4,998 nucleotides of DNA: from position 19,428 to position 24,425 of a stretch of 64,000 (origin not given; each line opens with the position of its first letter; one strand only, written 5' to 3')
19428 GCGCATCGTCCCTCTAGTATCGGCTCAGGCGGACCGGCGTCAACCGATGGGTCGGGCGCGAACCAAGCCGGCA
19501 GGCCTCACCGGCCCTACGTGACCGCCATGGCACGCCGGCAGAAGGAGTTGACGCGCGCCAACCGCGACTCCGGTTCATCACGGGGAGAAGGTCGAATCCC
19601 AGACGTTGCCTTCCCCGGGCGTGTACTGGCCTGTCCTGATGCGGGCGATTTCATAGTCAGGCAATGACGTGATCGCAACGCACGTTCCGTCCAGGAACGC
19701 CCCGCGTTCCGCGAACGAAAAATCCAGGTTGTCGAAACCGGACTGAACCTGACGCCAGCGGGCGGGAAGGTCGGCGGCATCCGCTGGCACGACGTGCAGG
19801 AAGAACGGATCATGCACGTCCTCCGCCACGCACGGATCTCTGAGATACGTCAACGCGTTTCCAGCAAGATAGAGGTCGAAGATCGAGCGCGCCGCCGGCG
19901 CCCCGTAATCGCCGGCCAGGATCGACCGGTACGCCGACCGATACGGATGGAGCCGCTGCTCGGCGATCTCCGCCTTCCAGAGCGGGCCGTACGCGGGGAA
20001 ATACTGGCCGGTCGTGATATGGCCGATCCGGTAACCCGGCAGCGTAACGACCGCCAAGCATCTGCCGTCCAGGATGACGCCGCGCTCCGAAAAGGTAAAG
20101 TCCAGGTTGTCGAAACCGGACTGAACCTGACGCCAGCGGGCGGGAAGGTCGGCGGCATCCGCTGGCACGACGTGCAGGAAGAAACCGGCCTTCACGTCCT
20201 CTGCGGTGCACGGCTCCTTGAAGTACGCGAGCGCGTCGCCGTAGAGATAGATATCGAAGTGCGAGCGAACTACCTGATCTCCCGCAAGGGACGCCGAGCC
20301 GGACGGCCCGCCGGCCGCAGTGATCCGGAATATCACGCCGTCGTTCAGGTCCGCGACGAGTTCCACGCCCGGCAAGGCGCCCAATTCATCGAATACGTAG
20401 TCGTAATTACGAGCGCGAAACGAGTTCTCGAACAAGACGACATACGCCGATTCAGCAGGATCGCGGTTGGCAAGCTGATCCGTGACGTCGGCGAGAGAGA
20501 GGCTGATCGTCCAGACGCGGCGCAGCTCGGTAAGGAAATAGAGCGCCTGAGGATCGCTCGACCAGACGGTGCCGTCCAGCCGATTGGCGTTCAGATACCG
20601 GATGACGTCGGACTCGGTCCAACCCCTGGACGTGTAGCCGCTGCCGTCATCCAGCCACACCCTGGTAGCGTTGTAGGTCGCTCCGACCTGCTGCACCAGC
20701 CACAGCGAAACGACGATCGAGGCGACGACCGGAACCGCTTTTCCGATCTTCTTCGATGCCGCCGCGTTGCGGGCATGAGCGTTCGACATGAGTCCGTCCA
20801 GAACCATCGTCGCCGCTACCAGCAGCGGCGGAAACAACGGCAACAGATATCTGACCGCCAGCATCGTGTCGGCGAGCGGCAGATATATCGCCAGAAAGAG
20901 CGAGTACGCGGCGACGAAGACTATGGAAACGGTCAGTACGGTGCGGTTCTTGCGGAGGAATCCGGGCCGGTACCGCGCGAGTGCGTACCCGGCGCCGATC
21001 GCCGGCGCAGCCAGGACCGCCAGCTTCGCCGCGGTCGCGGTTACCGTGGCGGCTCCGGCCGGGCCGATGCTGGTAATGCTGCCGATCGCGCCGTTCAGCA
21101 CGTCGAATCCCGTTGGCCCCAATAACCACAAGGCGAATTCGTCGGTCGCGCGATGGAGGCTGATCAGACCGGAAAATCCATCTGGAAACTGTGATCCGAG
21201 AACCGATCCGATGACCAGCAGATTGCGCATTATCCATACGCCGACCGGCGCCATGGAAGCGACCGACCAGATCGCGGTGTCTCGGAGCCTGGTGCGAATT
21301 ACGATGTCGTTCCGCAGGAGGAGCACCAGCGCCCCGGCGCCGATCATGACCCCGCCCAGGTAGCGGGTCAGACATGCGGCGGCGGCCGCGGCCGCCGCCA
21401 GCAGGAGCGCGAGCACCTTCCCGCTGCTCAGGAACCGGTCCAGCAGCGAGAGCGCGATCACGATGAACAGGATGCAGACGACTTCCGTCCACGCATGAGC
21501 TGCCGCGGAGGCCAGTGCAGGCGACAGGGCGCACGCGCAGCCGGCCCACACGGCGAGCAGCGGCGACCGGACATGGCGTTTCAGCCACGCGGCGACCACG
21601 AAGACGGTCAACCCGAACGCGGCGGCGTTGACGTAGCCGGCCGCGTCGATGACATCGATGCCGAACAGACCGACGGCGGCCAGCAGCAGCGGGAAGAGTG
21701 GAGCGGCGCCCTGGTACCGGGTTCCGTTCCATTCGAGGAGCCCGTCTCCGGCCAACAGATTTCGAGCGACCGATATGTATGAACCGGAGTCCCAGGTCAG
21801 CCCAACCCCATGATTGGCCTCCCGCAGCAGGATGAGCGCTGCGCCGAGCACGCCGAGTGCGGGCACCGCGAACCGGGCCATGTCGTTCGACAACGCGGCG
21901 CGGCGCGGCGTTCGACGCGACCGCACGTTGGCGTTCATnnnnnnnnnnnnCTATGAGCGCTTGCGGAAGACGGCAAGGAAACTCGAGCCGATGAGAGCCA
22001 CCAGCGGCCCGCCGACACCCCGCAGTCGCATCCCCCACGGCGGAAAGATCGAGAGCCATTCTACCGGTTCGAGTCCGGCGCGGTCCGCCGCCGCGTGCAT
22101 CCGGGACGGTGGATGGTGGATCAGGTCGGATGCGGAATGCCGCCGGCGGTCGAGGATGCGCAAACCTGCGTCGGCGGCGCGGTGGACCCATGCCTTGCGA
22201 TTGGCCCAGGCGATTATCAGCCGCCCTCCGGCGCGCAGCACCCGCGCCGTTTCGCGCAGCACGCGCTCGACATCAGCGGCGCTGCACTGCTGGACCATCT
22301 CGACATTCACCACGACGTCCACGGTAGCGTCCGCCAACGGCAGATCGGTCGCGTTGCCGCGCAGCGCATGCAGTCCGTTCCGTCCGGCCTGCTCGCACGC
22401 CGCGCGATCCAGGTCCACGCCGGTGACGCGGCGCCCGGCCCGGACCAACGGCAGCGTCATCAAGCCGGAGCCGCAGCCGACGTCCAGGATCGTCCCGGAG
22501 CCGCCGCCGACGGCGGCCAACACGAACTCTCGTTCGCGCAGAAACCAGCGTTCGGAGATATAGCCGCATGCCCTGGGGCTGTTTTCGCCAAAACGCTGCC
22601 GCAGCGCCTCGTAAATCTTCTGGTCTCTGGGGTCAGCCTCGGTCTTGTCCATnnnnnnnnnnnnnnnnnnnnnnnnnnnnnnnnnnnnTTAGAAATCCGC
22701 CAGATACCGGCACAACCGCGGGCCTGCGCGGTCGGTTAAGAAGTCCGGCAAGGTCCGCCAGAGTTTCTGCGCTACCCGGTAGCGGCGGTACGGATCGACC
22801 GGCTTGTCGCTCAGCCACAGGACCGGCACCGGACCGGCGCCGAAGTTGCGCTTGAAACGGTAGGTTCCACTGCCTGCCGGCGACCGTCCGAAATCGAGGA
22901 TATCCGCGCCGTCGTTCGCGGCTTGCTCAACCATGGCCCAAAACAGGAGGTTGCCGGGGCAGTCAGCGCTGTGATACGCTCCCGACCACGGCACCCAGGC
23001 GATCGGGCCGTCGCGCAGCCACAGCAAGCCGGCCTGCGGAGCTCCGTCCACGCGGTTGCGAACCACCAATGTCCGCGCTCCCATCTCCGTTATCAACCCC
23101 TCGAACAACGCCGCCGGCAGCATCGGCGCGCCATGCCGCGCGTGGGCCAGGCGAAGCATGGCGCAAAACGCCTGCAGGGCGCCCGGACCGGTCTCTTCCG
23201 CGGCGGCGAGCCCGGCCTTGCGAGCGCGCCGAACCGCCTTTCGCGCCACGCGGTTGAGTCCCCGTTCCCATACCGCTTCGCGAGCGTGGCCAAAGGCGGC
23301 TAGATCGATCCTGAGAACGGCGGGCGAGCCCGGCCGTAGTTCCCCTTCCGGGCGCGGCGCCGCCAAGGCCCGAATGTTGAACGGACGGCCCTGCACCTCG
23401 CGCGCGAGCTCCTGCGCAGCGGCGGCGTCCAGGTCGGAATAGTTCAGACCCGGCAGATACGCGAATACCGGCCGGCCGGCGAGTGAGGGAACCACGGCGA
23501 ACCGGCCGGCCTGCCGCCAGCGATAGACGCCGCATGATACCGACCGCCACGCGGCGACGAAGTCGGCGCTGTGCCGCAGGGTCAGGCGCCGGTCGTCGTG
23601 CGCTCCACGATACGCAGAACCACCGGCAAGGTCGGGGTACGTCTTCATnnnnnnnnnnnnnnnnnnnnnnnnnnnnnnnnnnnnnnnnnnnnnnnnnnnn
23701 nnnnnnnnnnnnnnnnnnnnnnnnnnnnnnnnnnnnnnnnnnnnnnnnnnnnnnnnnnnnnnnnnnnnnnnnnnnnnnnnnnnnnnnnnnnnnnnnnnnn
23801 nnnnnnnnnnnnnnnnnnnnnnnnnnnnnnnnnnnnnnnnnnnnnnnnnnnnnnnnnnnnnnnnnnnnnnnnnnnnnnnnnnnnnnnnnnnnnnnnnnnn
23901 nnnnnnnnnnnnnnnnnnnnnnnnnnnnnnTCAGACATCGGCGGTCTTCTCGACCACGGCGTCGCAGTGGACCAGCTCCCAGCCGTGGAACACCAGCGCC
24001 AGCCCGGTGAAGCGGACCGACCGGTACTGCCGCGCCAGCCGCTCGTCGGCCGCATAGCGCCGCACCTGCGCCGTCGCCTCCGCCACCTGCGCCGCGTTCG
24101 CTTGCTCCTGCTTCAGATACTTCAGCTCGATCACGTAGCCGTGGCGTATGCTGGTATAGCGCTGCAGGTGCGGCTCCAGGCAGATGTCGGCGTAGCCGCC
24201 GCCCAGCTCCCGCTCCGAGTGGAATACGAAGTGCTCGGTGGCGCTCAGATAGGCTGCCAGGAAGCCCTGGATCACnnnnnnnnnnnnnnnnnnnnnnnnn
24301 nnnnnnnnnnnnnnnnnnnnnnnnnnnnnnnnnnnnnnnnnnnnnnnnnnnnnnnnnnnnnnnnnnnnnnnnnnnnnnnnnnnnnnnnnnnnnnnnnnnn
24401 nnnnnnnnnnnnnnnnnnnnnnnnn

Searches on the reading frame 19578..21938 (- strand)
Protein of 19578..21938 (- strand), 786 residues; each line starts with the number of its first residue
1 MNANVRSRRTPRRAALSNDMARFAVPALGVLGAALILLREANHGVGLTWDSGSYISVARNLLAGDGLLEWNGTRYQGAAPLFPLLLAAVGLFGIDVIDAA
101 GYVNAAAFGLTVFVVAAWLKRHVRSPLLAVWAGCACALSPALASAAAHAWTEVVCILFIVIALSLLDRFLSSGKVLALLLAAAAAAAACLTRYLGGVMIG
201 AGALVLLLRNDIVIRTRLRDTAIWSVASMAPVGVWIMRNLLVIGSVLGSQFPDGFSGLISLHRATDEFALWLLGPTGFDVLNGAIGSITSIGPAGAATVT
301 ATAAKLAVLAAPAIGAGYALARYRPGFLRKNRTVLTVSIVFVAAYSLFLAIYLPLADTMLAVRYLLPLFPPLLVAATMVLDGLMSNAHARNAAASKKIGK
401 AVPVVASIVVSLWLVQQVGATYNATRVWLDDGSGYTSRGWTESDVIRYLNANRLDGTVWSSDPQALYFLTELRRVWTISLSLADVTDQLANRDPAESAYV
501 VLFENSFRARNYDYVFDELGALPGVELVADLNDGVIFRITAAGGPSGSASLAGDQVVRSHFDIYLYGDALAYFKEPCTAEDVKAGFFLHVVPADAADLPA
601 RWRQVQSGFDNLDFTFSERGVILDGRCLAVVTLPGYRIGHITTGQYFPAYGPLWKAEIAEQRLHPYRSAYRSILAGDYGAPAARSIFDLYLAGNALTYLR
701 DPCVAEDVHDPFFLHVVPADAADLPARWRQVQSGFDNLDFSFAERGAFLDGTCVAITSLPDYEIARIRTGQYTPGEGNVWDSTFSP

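Call 5: search_protein_families(library=pfam, proteins=[window:19578-21938:-], max_evalue=0.1)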
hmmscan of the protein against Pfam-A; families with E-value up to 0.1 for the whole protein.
window:19578-21938:- (786 aa): 1 family
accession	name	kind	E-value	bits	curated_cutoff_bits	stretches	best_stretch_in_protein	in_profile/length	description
PF13231.12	PMT_2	-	0.00036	21.2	26.1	1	80-233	4-158/160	Dolichyl-phosphate-mannose-protein mannosyltransferase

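Call 6: search_protein_families(library=ncbifam, proteins=[window:19578-21938:-], max_evalue=0.1)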
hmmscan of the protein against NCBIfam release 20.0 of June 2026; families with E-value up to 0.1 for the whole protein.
window:19578-21938:- (786 aa): 2 families
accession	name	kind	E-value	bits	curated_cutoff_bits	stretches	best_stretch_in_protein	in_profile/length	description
NF047440.1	LA3751_2_3_fam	subfamily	0.0023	16.8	200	1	81-251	84-252/460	LA_3751/LA_3752 family putative glycosyltransferase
NF052639.1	FlvnRedFerAPor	equivalog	0.032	13.9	260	0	585-623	66-104/158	flavin reductase FerA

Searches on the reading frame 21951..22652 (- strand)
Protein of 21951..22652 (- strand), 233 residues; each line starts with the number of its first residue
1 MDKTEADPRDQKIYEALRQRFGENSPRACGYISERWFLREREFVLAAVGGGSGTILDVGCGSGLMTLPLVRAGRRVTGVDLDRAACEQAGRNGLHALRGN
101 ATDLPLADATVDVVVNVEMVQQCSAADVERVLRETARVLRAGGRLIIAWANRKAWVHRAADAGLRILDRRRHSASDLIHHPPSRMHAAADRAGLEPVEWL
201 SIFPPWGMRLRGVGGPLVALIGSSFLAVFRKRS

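Call 24: search_protein_families(library=pfam, proteins=[window:21951-22652:-], max_evalue=0.001)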
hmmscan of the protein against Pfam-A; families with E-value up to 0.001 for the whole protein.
window:21951-22652:- (233 aa): 11 families
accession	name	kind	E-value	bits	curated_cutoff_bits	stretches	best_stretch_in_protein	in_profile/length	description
PF08241.18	Methyltransf_11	-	2e-22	80.1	21.2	1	56-147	1-95/95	Methyltransferase domain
PF13649.12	Methyltransf_25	-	1.5e-19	70.9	27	1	55-143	1-97/97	Methyltransferase domain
PF08242.18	Methyltransf_12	-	8.7e-12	46.1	30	1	56-145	1-98/98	Methyltransferase domain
PF13847.12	Methyltransf_31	-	1.2e-11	44.9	27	1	54-157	6-119/145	Methyltransferase domain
PF13489.12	Methyltransf_23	-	1e-09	38.7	27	1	49-197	20-162/164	Methyltransferase domain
PF01209.24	Ubie_methyltran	-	2.2e-07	30.9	20.1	1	48-147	43-151/233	ubiE/COQ5 methyltransferase family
PF07021.18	MetW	-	5.2e-07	29.9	21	1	43-158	6-118/193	Methionine biosynthesis protein MetW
PF05175.20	MTS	-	4.4e-06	26.9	23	1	52-151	32-142/170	Methyltransferase small domain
PF05148.21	Methyltransf_8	-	5.4e-06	26.9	27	1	52-148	73-157/219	Hypothetical methyltransferase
PF06325.19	PrmA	-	3.7e-05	23.8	22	1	53-95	163-210/296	Ribosomal protein L11 methyltransferase (PrmA)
PF02353.26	CMAS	-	0.00067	19.5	27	0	54-148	65-165/273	Mycolic acid cyclopropane synthetase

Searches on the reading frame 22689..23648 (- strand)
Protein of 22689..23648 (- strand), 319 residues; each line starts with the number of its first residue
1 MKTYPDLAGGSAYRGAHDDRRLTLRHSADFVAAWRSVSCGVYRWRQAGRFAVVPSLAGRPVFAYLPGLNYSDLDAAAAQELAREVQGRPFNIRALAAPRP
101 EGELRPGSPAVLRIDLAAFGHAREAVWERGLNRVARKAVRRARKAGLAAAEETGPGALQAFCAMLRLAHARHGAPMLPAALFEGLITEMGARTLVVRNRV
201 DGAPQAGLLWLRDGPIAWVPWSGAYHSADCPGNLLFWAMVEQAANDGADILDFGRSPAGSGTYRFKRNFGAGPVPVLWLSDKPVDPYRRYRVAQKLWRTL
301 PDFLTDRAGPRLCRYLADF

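Call 24: search_protein_families(library=pfam, proteins=[window:22689-23648:-], max_evalue=0.001)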
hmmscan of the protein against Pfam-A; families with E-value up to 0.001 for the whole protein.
window:22689-23648:- (319 aa): 1 family
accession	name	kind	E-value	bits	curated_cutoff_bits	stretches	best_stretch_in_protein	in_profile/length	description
PF13480.13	Acetyltransf_6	-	1.3e-14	55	22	1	135-267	3-143/143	Acetyltransferase (GNAT) domain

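Call 70: search_protein_families(library=pfam, proteins=[window:22689-23648:-], max_evalue=1)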
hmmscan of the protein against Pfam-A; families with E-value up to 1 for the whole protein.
window:22689-23648:- (319 aa): 2 families
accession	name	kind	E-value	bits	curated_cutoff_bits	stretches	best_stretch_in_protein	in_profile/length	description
PF13480.13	Acetyltransf_6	-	1.3e-14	55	22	1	135-267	3-143/143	Acetyltransferase (GNAT) domain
PF02388.22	FemAB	-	0.18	11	24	0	231-272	336-381/406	FemAB family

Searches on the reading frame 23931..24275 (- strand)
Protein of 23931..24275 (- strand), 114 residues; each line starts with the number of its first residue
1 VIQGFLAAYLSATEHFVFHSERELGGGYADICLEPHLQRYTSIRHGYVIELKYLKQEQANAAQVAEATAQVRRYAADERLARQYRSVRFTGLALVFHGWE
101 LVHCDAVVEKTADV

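Call 24: search_protein_families(library=pfam, proteins=[window:23931-24275:-], max_evalue=0.001)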
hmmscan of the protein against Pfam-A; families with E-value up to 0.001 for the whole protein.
window:23931-24275:- (114 aa): 1 family
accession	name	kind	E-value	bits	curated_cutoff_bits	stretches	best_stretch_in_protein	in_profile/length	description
PF08011.17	PDDEXK_9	-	2.8e-17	63.1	25.5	1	2-104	6-103/105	PD-(D/E)XK nuclease superfamily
